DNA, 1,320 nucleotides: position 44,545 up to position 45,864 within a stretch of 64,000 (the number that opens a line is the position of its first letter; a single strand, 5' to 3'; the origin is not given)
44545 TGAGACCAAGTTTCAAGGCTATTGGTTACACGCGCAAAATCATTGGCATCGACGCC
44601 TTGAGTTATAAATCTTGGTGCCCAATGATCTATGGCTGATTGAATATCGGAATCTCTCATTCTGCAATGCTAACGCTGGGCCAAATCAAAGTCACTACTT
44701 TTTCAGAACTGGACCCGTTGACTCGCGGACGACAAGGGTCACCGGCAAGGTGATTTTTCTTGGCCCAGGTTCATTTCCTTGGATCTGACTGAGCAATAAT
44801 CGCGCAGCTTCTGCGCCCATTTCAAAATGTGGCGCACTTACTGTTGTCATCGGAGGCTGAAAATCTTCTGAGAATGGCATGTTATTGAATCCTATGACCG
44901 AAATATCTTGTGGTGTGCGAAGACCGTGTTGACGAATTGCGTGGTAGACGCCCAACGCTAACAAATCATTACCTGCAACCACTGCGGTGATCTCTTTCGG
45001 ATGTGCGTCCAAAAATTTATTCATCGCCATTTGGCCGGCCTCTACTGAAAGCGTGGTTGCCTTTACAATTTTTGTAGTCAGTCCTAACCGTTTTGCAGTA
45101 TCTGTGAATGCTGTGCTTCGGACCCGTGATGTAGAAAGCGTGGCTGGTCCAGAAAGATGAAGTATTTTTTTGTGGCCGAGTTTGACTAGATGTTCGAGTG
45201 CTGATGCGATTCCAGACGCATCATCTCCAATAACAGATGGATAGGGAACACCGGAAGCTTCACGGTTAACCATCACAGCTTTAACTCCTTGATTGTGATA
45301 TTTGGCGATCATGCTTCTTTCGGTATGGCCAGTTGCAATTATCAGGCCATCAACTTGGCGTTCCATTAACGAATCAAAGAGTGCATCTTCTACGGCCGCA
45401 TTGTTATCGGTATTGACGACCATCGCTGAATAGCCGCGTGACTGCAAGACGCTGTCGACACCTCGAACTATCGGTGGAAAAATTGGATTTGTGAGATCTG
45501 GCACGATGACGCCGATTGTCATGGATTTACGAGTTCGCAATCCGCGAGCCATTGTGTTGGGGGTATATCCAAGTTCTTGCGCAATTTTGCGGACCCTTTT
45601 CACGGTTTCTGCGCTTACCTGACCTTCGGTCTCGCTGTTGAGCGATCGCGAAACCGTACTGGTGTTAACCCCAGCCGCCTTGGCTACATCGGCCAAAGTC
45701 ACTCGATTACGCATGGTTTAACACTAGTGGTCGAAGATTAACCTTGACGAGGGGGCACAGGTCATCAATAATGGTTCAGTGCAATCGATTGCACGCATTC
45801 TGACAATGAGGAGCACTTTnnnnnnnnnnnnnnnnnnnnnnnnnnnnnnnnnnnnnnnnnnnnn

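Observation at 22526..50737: A 14-bp LacI-type palindrome occurs five times, always intergenic, defining a ~28-kb candidate regulon of unknown substrate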

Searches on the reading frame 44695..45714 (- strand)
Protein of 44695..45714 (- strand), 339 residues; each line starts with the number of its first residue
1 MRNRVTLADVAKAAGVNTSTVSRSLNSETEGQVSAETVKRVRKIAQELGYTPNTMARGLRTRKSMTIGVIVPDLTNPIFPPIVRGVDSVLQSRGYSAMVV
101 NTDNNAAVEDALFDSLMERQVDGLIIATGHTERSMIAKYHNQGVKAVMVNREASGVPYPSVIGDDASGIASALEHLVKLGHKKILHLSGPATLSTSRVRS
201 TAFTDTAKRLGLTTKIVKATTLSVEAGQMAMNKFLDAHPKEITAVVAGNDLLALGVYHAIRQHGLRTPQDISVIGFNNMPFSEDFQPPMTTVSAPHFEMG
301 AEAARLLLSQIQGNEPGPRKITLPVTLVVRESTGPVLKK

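Call 8: search_protein_families(library=pfam, proteins=[window:44695-45714:-])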
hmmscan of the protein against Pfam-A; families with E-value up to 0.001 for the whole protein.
window:44695-45714:- (339 aa): 5 families
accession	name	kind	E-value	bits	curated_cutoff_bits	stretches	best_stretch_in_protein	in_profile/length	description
PF00532.27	Peripla_BP_1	-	2.6e-39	135.8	22.2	1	65-328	2-278/281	Periplasmic binding proteins and sugar binding domain of LacI family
PF13377.12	Peripla_BP_3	-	2.9e-37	128.7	26.5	1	174-333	2-167/167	Periplasmic binding protein-like domain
PF13407.12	Peripla_BP_4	-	6.1e-21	75.6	35.1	1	67-314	1-257/258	Periplasmic binding protein domain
PF00356.27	LacI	-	5.4e-17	61.7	27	1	6-53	1-46/46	Bacterial regulatory proteins, lacI family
PF13936.12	HTH_38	-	0.00019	21.5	27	0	41-60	23-42/44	Helix-turn-helix domain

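Call 10: search_protein_families(library=ncbifam, proteins=[window:44695-45714:-], max_evalue=0.00001)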
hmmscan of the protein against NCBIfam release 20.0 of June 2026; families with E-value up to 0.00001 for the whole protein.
window:44695-45714:- (339 aa): 19 families
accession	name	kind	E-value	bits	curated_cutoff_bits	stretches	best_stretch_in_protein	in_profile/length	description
NF047341.1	lactose_RbsR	equivalog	6e-77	259.2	382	1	4-334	2-329/331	ribose utilization transcriptional repressor RbsR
NF008269.0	PRK11041.1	equivalog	8.2e-66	222.3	436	1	4-335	9-339/342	DNA-binding transcriptional regulator CytR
NF051853.1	TransRegUriRCory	equivalog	2.9e-63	214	550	1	6-333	2-324/327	transcriptional regulator UriR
NF052440.1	TransRegGNTRPSEAE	equivalog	4.2e-58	197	400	1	3-333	4-333/333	HTH-type transcriptional regulator GntR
NF007075.0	PRK09526.1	subfamily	4e-57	193.8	340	1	3-336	4-334/358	LacI family DNA-binding transcriptional regulator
TIGR01481.1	ccpA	equivalog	1.2e-56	192.6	442.35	1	4-333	2-329/330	catabolite control protein A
NF007743.0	PRK10423.1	equivalog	3.9e-55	187.3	531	1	6-332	3-329/330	ribose operon transcriptional repressor RbsR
TIGR02417.1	fruct_sucro_rep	subfamily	1.8e-51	175.4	389.55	1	6-330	1-326/327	D-fructose-responsive transcription factor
NF007979.0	PRK10703.1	equivalog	1.1e-50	172.7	501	1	6-333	3-331/341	HTH-type transcriptional repressor PurR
NF007706.0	PRK10401.1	equivalog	1.4e-46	159.4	555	1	5-332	2-328/346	HTH-type transcriptional regulator GalS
NF007449.0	PRK10014.1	subfamily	7.7e-46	156.7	310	1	3-330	5-341/342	Mal regulon transcriptional regulator MalI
NF047913.1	TransRegIdnR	equivalog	1.5e-42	146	500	1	2-320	2-318/331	DNA-binding transcriptional regulator IdnR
NF008452.0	PRK11303.1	equivalog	4.5e-42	144.4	385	1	6-315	2-312/332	catabolite repressor/activator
NF008002.0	PRK10727.1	equivalog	7.2e-41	140.4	557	1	6-333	3-329/341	HTH-type transcriptional regulator GalR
TIGR02405.1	trehalos_R_Ecol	equivalog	2.9e-35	122.1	357.35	1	4-325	1-309/311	trehalose operon repressor TreR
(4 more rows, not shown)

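Call 11: find_encoding_contigs(protein=window:44695-45714:-, flank=10000, max_places=6)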
Protein window:44695-45714:- (339 aa): 23 contigs read that carry it; 2 places shown.
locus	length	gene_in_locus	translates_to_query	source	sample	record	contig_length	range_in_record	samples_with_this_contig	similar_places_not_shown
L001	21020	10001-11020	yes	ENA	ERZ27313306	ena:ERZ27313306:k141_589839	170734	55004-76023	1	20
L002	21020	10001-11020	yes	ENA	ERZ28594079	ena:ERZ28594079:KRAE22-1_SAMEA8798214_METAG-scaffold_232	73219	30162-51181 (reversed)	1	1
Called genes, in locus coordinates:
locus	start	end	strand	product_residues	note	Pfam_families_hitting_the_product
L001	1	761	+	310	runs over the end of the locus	PF04657:DMT_YdcZ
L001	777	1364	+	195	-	PF00440:TetR_N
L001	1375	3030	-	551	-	-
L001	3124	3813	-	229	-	PF07685:GATase_3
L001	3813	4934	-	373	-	PF08245:Mur_ligase_M, PF08353:MurT_C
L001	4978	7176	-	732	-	PF00676:E1_dh, PF02779:Transket_pyr, PF02780:Transketolase_C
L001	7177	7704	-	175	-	PF00903:Glyoxalase, PF13669:Glyoxalase_4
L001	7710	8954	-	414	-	PF00557:Peptidase_M24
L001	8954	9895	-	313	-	PF01488:Shikimate_DH (weak), PF02558:ApbA (faint), PF02826:2-Hacid_dh_C (faint), PF03446:NAD_binding_2, PF03807:F420_oxidored, PF14833:NAD_binding_11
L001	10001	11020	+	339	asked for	PF00356:LacI, PF00532:Peripla_BP_1, PF13407:Peripla_BP_4, PF13377:Peripla_BP_3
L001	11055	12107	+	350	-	PF06500:FrsA-like, PF12146:Hydrolase_4 (faint), PF00561:Abhydrolase_1 (weak), PF12697:Abhydrolase_6, PF00326:Peptidase_S9, PF05728:UPF0227 (weak), PF12695:Abhydrolase_5 (faint)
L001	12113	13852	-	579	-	PF02129:Peptidase_S15, PF08530:PepX_C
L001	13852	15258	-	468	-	PF07690:MFS_1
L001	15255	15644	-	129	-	-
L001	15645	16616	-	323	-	PF08240:ADH_N, PF00107:ADH_zinc_N, PF13602:ADH_zinc_N_2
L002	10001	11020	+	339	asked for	PF00356:LacI, PF00532:Peripla_BP_1, PF13407:Peripla_BP_4, PF13377:Peripla_BP_3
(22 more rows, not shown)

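Call 12: find_homologous_proteins(query=window:44695-45714:-, max_evalue=1e-30)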
Query window:44695-45714:- (339 aa): 2902 proteins with E <= 1e-30 among 8000 candidates; the best 120 are listed.
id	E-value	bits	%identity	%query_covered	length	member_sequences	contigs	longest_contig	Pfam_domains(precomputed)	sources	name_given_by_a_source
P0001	4.9e-210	714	97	100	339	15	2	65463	PF13377.13,PF00532.28,PF00356.28,PF13407.13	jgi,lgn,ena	jgi:LacI family transcriptional regulator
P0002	1.2e-175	601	80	100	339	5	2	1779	PF13377.13,PF00532.28,PF00356.28,PF13407.13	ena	-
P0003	1.8e-175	601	80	100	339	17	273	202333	PF13377.13,PF00532.28,PF00356.28,PF13407.13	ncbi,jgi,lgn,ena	-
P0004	2.7e-175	600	80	100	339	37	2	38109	PF13377.13,PF00532.28,PF00356.28,PF13407.13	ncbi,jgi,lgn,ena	-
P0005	1.7e-172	591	80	100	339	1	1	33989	PF13377.13,PF00532.28,PF00356.28,PF13407.13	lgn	-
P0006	5.2e-172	589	79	100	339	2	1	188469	PF13377.13,PF00532.28,PF00356.28,PF13407.13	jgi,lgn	jgi:LacI family transcriptional regulator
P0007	1.3e-171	588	79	100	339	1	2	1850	PF13377.13,PF00532.28,PF00356.28,PF13407.13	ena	-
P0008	9.2e-170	582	78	100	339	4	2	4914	PF13377.13,PF00532.28,PF00356.28,PF13407.13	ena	-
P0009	4.8e-169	580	77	100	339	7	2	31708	PF13377.13,PF00532.28,PF00356.28,PF13407.13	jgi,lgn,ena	-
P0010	3.4e-161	554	74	99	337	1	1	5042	PF13377.13,PF00532.28,PF00356.28,PF13407.13,PF13936.13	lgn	-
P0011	8.9e-154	529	71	99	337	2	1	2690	PF13377.13,PF00532.28,PF00356.28,PF13407.13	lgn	-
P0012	1.2e-152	526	71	98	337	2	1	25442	PF13377.13,PF00532.28,PF00356.28,PF13407.13,PF13936.13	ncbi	ncbi:MAG TPA: LacI family DNA-binding transcriptional regulator [Candidatus Nanopelagicaceae bacteri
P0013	1.5e-152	525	71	98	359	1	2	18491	PF13377.13,PF00532.28,PF00356.28,PF13407.13,PF13936.13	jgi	jgi:LacI family transcriptional regulator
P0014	3.1e-151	521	69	99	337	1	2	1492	PF13377.13,PF00532.28,PF00356.28,PF13407.13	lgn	-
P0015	1.0e-150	519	70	99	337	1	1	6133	PF13377.13,PF00532.28,PF00356.28,PF13407.13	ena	-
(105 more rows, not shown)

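Call 15: find_related_loci(query=A1, collection=genome_contigs, flank=10000)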
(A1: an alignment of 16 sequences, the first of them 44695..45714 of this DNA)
Query A1 (339 aa) in genome_contigs; peptide patterns used: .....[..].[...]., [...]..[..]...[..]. (x = any residue, [..] = any of these).
599 stretches matched a pattern (row limit reached: there are more); 587 encode a relative of the query (tblastn E <= 1e-3); the best 80 are kept; 80 distinct loci.
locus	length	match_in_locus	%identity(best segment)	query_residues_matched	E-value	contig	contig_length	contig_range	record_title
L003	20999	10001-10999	71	1-333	5e-163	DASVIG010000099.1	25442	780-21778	MAG TPA_asm: Candidatus Nanopelagicaceae bacterium isolate SMAG_U2987 k141_35532, whole genome shotgun sequence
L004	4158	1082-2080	69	1-333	7e-166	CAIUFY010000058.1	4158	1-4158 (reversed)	MAG: uncultured actinobacterium isolate MJ110802A_bin-309 genome assembly, contig: bin-309:058/170, whole genome shotgun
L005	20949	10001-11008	67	1-336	3e-153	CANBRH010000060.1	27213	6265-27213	MAG: Actinobacteria bacterium isolate JR-MC-F-240519-36 genome assembly, contig: JR-MC-F-240519-C1514, whole genome shot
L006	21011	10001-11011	64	1-337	1e-152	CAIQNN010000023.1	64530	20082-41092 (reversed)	MAG: uncultured actinobacterium isolate Ki1-1-6m_bin-0760 genome assembly, contig: bin-0760:23/65, whole genome shotgun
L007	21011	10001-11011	65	1-337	9e-152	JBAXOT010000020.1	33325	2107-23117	MAG: Actinomycetes bacterium isolate ELA512 MAG512_20, whole genome shotgun sequence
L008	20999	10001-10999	65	1-333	8e-149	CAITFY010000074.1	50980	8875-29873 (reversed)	MAG: uncultured actinobacterium isolate Ki1-2-7m_bin-526 genome assembly, contig: bin-526:074/177, whole genome shotgun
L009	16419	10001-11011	62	1-337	2e-142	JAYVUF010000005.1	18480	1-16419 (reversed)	MAG: Actinomycetes bacterium isolate GL74_UP_metabinner_20_sub GL74_UP_metabinner_20_sub_4, whole genome shotgun sequenc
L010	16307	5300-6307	62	1-336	1e-141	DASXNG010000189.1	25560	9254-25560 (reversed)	MAG TPA_asm: Galbitalea sp. isolate SMAG_U5348 k141_6146655, whole genome shotgun sequence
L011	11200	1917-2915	58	1-333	1e-133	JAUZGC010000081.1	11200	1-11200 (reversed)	MAG: Microbacteriaceae bacterium isolate BP_160 scaffold_4173305, whole genome shotgun sequence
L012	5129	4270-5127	68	1-286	4e-134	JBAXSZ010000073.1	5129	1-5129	MAG: Actinomycetes bacterium isolate ELA622 MAG622_73, whole genome shotgun sequence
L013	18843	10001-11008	58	1-336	1e-132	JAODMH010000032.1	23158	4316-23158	MAG: Microbacteriaceae bacterium isolate RYN_86 scaffold_1345837, whole genome shotgun sequence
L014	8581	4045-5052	58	1-335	5e-127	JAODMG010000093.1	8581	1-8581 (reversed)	MAG: Microbacteriaceae bacterium isolate RYN_85 scaffold_858413, whole genome shotgun sequence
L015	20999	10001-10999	57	1-333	2e-125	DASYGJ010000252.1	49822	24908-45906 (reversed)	MAG TPA_asm: Leifsonia sp. isolate SMAG_U4210 k141_191654, whole genome shotgun sequence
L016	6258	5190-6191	54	1-333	1e-117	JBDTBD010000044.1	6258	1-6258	MAG: Terrimesophilobacter sp. isolate cluster2_bin.124 k127_4128516, whole genome shotgun sequence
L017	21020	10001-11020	54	1-338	7e-114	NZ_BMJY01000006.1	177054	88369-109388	Microbacterium album strain CGMCC 1.15794 sequence06, whole genome shotgun sequence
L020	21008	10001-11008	52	1-335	1e-109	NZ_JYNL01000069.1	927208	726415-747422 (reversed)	Mycolicibacterium chlorophenolicum strain DSM 43826 MCHLDSM_contig000070, whole genome shotgun sequence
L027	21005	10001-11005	51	3-335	5e-106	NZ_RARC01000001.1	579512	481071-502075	Mycolicibacterium stellerae strain CECT 8783 NODE_1, whole genome shotgun sequence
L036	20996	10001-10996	49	6-335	2e-103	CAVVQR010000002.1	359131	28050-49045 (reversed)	MAG: uncultured Actinomycetota bacterium isolate MFD02581.bin.2.72 genome assembly, contig: contig_10679, whole genome s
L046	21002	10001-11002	49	3-334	4e-101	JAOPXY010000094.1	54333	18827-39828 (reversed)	MAG: Aeromicrobium sp. isolate RYN_213 scaffold_453250, whole genome shotgun sequence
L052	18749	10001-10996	49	6-335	2e-99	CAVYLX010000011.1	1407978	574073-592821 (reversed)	MAG: uncultured Actinomycetota bacterium isolate MFD04935.bin.1.81 genome assembly, contig: contig_2766, whole genome sh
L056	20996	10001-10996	50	6-335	3e-98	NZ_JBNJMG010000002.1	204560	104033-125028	Streptomyces sp. CA-249302 MDNA_WGS_051_2, whole genome shotgun sequence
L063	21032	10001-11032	46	4-339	1e-94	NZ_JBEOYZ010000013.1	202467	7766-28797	Streptomyces sp. NPDC001817 NPDC001817_10_A3.ctg-0013, whole genome shotgun sequence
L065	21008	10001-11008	45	2-336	5e-94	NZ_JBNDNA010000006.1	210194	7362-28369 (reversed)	Georgenia sp. Z1491 Scaffold6, whole genome shotgun sequence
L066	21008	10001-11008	47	2-335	4e-93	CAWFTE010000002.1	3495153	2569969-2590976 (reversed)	MAG: uncultured Solirubrobacterales bacterium isolate MFD09603.bin.1.283 genome assembly, contig: contig_311, whole geno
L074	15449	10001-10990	46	5-333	9e-91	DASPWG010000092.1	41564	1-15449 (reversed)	MAG TPA_asm: Streptosporangiaceae bacterium isolate SMAG_U12350 k141_830253, whole genome shotgun sequence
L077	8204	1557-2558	44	4-335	3e-90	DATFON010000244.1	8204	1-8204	MAG TPA_asm: Solirubrobacterales bacterium isolate SMAG_U9278 k141_1055154, whole genome shotgun sequence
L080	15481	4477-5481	45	4-336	2e-89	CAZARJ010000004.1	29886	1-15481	MAG TPA_asm: uncultured Conexibacteraceae bacterium isolate SRP187154_co1_296 genome assembly, contig: NODE_1431_length_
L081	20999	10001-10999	47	6-336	4e-89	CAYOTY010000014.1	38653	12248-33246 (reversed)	MAG TPA_asm: uncultured Microbacterium sp. isolate SRP344714_co1_268 genome assembly, contig: NODE_2139_length_38653_cov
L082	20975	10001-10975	47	6-333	4e-89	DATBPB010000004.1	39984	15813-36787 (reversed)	MAG TPA_asm: Solirubrobacteraceae bacterium isolate SMAG_U4066 k141_443404, whole genome shotgun sequence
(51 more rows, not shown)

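Call 25: search_protein_families(library=pfam, proteins=[L020:11939-13066:-, L020:12948-14621:+, L020:8697-9872:-, L020:8781-9947:+, L046:8779-9951:+, L046:13376-14845:+, L046:2411-3706:+, L046:3585-4886:+, L046:4802-6982:-, L046:2387-3607:-], max_evalue=0.00001)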
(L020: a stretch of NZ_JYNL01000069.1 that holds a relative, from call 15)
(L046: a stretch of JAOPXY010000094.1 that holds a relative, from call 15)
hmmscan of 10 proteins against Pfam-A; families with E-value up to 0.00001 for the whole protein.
L020:11939-13066:- (375 aa): 1 family
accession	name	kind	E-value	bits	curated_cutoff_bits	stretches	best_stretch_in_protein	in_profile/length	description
PF07690.21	MFS_1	-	7.4e-36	124.2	33.4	1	3-334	1-347/347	Major Facilitator Superfamily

L020:12948-14621:+ (557 aa): 0 families

L020:8697-9872:- (391 aa): 1 family
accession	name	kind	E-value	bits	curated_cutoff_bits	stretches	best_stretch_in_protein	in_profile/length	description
PF00155.27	Aminotran_1_2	-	3.7e-62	211.1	19.7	1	27-384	4-361/361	Aminotransferase class I and II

L020:8781-9947:+ (388 aa): 0 families

L046:8779-9951:+ (390 aa): 1 family
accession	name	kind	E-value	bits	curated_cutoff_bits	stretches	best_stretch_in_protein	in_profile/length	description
PF07690.21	MFS_1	-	1.5e-44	152.8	33.4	1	19-329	3-326/347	Major Facilitator Superfamily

L046:13376-14845:+ (489 aa): 1 family
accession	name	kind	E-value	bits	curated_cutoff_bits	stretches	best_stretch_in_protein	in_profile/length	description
PF00171.27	Aldedh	-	1.2e-159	532.3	23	1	25-485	1-461/461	Aldehyde dehydrogenase family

L046:2411-3706:+ (431 aa): 0 families

L046:3585-4886:+ (433 aa): 0 families

L046:4802-6982:- (726 aa): 2 families
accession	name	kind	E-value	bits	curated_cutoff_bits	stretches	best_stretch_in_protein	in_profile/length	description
PF09084.16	NMT1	-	3.7e-17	63.4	20.5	1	432-632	4-211/216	NMT1/THI5 like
PF13379.11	NMT1_2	-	2.4e-09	37.8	24.7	1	432-642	18-250/252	NMT1-like family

L046:2387-3607:- (406 aa): 1 family
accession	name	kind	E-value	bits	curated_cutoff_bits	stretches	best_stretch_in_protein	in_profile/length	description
PF08309.17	LVIVD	-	2.9e-17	62.1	20.2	0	198-228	9-39/42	LVIVD repeat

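Call 32: search_solved_structures(query=window:44695-45714:-, max_evalue=1e-40)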
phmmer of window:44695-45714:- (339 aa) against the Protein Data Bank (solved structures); distinct sequences matched with E-value up to 1e-40: 8.
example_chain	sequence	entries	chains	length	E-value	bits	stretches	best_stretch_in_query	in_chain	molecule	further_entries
1rzr_G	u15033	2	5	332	5.6e-46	160.7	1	4-333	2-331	Glucose-resistance amylase regulator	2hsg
1zvv_A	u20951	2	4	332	1e-45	159.8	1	4-333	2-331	Glucose-resistance amylase regulator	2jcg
3oqo_A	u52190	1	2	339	1.2e-45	159.6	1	5-333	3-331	Catabolite control protein A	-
3oqm_A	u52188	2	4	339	1.2e-45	159.6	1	5-333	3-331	Catabolite control protein A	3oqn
9ny7_A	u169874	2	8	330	1.8e-44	155.8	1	5-318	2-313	Ribose operon repressor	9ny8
9nt3_D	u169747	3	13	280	9.8e-43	150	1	62-335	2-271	Ancestral LacI Transcription Factor | LacI Transcription Factor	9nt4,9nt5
5ysz_A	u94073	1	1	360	6.9e-42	147.2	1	2-332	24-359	Transcriptional regulator, LacI family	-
3bil_A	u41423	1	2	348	2.7e-41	145.3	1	4-333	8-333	Probable LacI-family transcriptional regulator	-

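Call 39: search_protein_families(library=pfam, proteins=[L011:250-1827:+, L011:9484-10818:+, L014:1389-2900:+, L027:11154-12317:+, L052:8789-9985:+, L065:8414-9868:+, L080:5717-7144:+, L081:11179-12822:+, L063:15360-16502:-, L077:220-1365:+], max_evalue=0.00001)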
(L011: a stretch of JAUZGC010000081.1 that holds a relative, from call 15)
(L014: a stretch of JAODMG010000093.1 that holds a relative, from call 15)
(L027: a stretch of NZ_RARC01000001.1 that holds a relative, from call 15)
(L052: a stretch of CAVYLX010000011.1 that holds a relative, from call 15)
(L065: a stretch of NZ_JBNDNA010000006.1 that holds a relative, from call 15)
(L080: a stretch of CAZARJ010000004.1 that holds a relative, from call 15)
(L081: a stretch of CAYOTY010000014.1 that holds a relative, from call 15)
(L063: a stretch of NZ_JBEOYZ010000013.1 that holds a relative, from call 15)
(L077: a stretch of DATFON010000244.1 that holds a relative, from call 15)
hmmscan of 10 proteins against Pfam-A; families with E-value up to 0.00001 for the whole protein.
L011:250-1827:+ (525 aa): 1 family
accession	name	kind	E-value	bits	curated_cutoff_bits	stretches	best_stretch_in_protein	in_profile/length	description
PF00171.27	Aldedh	-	1.1e-154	515.9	23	1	53-509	6-461/461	Aldehyde dehydrogenase family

L011:9484-10818:+ (444 aa): 2 families
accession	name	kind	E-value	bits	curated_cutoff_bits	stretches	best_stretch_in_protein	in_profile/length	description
PF01979.26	Amidohydro_1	-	2.1e-34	119.7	25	1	55-407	1-345/345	Amidohydrolase family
PF07969.17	Amidohydro_3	-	5.5e-17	62.8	29.7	1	241-375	309-447/472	Amidohydrolase family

L014:1389-2900:+ (503 aa): 1 family
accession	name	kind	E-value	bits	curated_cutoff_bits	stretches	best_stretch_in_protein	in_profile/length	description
PF00171.27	Aldedh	-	2.7e-153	511.3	23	1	32-487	6-461/461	Aldehyde dehydrogenase family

L027:11154-12317:+ (387 aa): 2 families
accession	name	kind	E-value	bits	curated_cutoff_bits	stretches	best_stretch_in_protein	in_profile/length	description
PF00155.27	Aminotran_1_2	-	7.3e-61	206.8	19.7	1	27-381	4-361/361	Aminotransferase class I and II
PF00266.25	Aminotran_5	-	6.3e-06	25.8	21.5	1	85-195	61-172/371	Aminotransferase class-V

L052:8789-9985:+ (398 aa): 1 family
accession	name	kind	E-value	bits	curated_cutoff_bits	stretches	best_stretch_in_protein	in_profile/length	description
PF07690.21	MFS_1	-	4.8e-51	174.1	33.4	2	24-352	5-347/347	Major Facilitator Superfamily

L065:8414-9868:+ (484 aa): 1 family
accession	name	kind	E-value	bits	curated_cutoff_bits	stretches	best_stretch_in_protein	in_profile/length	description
PF00171.27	Aldedh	-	2.5e-165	550.9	23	1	24-480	4-461/461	Aldehyde dehydrogenase family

L080:5717-7144:+ (475 aa): 2 families
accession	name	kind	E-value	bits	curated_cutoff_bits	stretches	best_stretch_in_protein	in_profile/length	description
PF01979.26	Amidohydro_1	-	2.3e-44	152.5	25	1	64-422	1-343/345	Amidohydrolase family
PF07969.17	Amidohydro_3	-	2e-20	74.2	29.7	1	276-393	318-447/472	Amidohydrolase family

L081:11179-12822:+ (547 aa): 1 family
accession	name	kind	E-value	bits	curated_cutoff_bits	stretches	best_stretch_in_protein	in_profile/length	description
PF00496.27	SBP_bac_5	-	5.9e-53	180.7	32.4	1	95-465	10-367/368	Bacterial extracellular solute-binding proteins, family 5 Middle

L063:15360-16502:- (380 aa): 0 families

L077:220-1365:+ (381 aa): 1 family
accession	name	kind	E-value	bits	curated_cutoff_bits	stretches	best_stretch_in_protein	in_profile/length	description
PF07690.21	MFS_1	-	1.5e-42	146.2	33.4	2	1-290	16-287/347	Major Facilitator Superfamily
